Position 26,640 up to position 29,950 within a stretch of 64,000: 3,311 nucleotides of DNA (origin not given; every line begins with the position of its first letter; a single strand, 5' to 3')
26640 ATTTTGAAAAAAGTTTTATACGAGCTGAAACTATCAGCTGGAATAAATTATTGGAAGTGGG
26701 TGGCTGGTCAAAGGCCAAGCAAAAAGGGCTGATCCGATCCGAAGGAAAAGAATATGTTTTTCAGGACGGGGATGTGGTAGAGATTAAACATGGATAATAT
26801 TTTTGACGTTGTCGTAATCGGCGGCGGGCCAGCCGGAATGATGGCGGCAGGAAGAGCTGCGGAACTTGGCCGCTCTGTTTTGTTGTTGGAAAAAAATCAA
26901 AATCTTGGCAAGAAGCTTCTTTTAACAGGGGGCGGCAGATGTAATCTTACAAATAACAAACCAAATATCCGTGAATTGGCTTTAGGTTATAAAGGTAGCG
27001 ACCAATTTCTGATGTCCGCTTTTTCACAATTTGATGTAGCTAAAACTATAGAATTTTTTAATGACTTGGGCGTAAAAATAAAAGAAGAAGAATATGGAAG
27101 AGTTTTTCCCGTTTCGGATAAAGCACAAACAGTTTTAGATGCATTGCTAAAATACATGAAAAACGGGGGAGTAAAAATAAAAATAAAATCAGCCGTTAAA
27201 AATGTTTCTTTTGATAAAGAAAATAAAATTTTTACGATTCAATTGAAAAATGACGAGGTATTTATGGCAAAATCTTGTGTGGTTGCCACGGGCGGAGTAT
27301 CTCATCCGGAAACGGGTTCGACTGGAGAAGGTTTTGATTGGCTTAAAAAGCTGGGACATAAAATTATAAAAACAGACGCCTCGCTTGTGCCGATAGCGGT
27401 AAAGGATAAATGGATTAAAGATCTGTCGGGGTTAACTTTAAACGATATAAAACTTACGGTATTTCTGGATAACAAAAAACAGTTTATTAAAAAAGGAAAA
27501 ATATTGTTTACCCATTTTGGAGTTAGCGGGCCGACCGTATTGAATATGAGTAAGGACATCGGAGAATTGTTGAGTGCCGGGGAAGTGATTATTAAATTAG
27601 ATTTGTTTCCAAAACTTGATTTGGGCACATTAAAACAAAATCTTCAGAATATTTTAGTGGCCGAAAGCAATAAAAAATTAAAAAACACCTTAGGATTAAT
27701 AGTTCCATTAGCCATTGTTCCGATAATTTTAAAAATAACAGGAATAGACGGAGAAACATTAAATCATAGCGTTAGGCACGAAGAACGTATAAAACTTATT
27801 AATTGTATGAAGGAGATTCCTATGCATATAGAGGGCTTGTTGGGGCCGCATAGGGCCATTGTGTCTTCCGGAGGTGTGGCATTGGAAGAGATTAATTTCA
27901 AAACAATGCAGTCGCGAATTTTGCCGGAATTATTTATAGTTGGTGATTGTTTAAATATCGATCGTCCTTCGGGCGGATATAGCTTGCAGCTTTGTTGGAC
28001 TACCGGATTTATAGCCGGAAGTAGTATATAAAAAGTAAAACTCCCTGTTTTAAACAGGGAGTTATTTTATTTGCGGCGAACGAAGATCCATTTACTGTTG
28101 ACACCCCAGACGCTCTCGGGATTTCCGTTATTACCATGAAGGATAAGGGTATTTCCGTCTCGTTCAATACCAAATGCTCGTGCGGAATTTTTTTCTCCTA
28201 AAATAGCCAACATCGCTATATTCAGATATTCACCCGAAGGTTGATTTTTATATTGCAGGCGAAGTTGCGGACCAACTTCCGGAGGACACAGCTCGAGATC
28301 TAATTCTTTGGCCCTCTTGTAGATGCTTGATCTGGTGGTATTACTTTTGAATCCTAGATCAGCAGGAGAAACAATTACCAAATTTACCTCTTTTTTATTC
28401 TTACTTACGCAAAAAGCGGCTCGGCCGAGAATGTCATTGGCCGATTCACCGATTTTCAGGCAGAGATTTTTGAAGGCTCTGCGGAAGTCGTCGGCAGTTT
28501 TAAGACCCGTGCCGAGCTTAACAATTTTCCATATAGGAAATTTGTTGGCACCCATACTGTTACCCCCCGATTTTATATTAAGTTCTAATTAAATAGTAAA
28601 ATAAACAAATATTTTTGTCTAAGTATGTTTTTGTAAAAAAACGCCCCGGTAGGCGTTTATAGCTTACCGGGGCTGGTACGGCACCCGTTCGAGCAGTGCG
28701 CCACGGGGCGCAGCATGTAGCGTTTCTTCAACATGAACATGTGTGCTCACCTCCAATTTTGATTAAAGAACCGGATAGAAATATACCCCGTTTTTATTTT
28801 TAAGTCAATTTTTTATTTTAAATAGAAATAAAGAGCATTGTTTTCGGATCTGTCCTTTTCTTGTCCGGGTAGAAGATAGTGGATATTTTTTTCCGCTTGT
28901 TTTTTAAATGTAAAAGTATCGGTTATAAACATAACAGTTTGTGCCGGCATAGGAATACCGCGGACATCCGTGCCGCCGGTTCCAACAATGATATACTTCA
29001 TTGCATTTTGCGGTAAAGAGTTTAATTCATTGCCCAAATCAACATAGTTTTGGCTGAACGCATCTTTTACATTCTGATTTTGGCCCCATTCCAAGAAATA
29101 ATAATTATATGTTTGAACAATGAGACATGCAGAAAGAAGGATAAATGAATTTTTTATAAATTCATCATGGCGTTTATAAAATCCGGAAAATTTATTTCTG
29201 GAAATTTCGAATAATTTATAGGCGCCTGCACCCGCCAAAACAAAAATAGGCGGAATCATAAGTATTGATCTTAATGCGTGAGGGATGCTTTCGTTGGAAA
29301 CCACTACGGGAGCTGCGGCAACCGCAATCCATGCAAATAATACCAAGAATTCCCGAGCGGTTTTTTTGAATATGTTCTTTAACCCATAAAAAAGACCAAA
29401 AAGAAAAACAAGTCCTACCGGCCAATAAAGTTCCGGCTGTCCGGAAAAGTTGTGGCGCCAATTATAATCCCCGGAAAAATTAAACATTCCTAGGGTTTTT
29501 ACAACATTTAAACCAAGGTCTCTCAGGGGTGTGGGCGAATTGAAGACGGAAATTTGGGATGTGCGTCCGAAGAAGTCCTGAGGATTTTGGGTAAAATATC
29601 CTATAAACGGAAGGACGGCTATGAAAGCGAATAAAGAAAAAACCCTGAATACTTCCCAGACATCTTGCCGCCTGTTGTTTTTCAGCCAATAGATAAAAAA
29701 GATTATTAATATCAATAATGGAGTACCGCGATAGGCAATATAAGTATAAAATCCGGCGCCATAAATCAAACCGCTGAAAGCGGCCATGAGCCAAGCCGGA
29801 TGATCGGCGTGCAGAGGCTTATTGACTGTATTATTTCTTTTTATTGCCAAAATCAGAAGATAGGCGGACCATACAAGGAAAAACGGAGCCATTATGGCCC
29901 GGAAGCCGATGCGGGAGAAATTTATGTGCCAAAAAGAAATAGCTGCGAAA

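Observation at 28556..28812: GC-rich islet with a strongly SD-preceded 27-aa Cys-containing ORF ending inside a terminator, upstream of a GC-atypical unknown gene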

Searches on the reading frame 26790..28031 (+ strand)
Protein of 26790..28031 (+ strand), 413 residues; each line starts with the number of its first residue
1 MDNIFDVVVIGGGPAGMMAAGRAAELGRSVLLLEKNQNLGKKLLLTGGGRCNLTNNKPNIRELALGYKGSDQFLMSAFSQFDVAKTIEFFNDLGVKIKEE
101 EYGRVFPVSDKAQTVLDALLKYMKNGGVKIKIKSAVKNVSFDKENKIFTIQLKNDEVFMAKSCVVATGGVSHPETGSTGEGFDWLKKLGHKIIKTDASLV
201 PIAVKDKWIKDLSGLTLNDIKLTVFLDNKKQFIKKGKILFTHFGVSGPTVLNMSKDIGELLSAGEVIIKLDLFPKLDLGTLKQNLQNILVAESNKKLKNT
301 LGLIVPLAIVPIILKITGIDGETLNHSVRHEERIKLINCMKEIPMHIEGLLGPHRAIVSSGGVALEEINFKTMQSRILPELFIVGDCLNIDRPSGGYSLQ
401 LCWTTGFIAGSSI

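Call 11: search_protein_families(library=pfam, proteins=[window:26790-28031:+], max_evalue=0.1)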
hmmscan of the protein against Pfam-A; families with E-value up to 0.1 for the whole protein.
window:26790-28031:+ (413 aa): 16 families
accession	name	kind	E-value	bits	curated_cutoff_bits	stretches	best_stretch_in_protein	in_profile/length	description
PF03486.20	HI0933_like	-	1.7e-82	277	50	1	6-411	2-243/244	HI0933-like protein Rossmann domain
PF22780.1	HI0933_like_1st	-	5e-32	111.4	27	1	197-358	2-165/165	HI0933-like protein barrel and H2TH domain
PF00890.30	FAD_binding_2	-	6.6e-13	49.1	20.4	1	6-202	1-226/414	FAD binding domain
PF12831.13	FAD_oxidored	-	3.8e-12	46.7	27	1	6-168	1-145/416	FAD dependent oxidoreductase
PF07992.20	Pyr_redox_2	-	1.2e-11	45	26.1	2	5-42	1-39/291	Pyridine nucleotide-disulphide oxidoreductase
PF13738.12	Pyr_redox_3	-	7.5e-09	35.7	30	2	8-40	1-33/305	Pyridine nucleotide-disulphide oxidoreductase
PF01266.30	DAO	-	6.9e-08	32.8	27.9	1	6-40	1-35/353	FAD dependent oxidoreductase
PF01134.28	GIDA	-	1e-07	31.8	22.1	1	6-37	1-32/391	Glucose inhibited division protein A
PF13450.12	NAD_binding_8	-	8.8e-06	26.3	21.9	1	9-40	1-32/68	NAD(P)-binding Rossmann-like domain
PF00070.33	Pyr_redox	-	3.4e-05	24.7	22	1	7-40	2-35/82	Pyridine nucleotide-disulphide oxidoreductase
PF01262.27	AlaDh_PNT_C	-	7.6e-05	22.7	23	1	6-52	30-77/214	Alanine dehydrogenase/PNT, C-terminal domain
PF01494.25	FAD_binding_3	-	9.4e-05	22.2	22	1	6-37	3-34/349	FAD binding domain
PF05834.18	Lycopene_cycl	-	0.00064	19.3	23.4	1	6-38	1-35/380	Lycopene cyclase protein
PF01946.23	Thi4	-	0.0011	18.6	26.2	0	6-42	19-56/235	Thi4 family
PF04820.20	Trp_halogenase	-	0.037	13.3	21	0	6-36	1-35/458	Tryptophan halogenase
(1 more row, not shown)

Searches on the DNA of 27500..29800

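Call 4: search_rna_families(source=window, start=27500, end=29800, threshold=evalue, max_evalue=10, show_alignments=4)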
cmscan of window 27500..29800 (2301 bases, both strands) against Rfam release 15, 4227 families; matches with E-value up to 10: 14.
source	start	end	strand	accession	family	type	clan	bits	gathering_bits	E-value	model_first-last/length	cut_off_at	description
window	28005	28073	+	RF02371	PyrG_leader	Cis-reg; leader;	-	23.6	65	3.6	1-78/78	no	PyrG leader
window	28597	28674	+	RF01480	rli52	Cis-reg;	-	22.9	70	1.9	1-95/95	no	Listeria sRNA rli52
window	29412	29496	-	RF00176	Tombus_3_IV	Cis-reg;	-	21.3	33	0.17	1-92/92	no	Tombusvirus 3' UTR region IV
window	27979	28072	+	RF00515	PyrR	Cis-reg;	-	21.2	54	6.6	1-115/115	no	PyrR binding site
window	28855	29003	+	RF02070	STnc300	Gene; sRNA;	-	21.2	80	9.7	1-159/159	no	Salmonella enterica sRNA STnc300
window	27998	28068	+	RF02495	ohsC_RNA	Gene; antitoxin;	-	20.5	50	5.7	1-77/77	no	Oppression of Hydrophobic ORF by sRNA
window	27898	28072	+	RF02073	STnc260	Gene; sRNA;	-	20.5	100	5.9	1-176/176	no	Salmonella enterica sRNA STnc260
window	29113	29238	+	RF02390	sau-41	Gene; sRNA;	-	19.1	80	7.3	1-156/156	no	Staphylococcus sRNA sau-41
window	28328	28385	+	RF03755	mir-4005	Gene; miRNA;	-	18.4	80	2.1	1-54/54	no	mir-4005 microRNA precursor family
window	28635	28719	-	RF00021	Spot_42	Gene; sRNA;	-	18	80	2.7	1-115/115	no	Spot 42 RNA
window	28635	28692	-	RF02399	NsiR1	Gene; sRNA;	-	17.4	39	3.1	1-60/60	no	Nitrogen stress-induced RNA 1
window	27920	28065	+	RF02453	ncr952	Gene; sRNA;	-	16.3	100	1.4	1-143/143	no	Bacillus sRNA ncr952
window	28032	28122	-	RF02617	SSRC10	Gene; sRNA;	-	15.9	56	8.4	1-113/113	no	Streptococcus sRNA 10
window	28181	28310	+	RF01633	ceN43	Gene; snRNA; snoRNA; HACA-box;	-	15.8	50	8.1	1-129/129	no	Caenorhabditis snoRNA ceN43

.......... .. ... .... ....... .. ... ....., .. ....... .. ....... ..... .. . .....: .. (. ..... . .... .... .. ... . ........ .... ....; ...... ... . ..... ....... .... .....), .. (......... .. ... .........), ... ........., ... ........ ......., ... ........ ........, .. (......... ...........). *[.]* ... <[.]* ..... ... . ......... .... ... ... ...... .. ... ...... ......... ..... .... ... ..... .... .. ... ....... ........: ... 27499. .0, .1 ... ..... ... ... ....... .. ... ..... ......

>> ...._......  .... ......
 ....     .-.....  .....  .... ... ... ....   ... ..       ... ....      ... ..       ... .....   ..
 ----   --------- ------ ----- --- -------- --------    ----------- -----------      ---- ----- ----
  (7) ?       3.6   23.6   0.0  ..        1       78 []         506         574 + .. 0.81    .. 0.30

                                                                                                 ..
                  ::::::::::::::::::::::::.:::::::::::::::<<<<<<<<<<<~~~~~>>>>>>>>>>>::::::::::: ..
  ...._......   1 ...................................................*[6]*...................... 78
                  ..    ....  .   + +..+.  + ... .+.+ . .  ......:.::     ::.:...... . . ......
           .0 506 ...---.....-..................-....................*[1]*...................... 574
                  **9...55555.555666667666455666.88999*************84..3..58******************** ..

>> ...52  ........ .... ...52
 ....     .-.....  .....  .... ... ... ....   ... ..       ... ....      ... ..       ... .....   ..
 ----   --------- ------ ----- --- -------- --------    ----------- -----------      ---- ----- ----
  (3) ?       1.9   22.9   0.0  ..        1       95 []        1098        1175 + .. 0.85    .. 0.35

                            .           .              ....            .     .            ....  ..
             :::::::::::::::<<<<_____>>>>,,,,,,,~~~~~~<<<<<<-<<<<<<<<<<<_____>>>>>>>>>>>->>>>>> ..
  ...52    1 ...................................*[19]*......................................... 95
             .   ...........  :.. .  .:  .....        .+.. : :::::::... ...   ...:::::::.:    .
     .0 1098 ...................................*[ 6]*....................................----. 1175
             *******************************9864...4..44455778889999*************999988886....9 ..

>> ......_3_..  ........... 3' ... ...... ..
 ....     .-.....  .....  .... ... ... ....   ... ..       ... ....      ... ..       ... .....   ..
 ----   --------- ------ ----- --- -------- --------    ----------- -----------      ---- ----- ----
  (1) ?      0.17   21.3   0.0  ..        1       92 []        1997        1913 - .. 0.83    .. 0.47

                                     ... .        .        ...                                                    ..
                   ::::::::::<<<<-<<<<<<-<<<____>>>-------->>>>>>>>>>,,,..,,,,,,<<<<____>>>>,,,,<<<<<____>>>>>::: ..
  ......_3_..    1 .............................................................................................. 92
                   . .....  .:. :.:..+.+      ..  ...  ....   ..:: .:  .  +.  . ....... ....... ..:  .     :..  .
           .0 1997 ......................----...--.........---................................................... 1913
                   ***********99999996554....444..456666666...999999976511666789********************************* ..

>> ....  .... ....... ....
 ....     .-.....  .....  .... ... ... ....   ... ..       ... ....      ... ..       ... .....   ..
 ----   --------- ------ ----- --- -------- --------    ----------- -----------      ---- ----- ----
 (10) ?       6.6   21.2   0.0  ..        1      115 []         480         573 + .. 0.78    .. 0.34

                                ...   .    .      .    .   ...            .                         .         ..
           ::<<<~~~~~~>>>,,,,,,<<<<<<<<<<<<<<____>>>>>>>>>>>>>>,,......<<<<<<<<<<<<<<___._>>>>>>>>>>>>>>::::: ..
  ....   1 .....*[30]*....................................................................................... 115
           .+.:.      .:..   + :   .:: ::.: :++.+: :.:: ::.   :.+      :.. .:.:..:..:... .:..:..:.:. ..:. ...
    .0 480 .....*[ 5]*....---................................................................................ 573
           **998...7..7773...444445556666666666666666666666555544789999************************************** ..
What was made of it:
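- On Curated ncRNA families (Rfam 15): The best hits over the islet score 17-23 bits, against thresholds of 39-80 (call 4).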
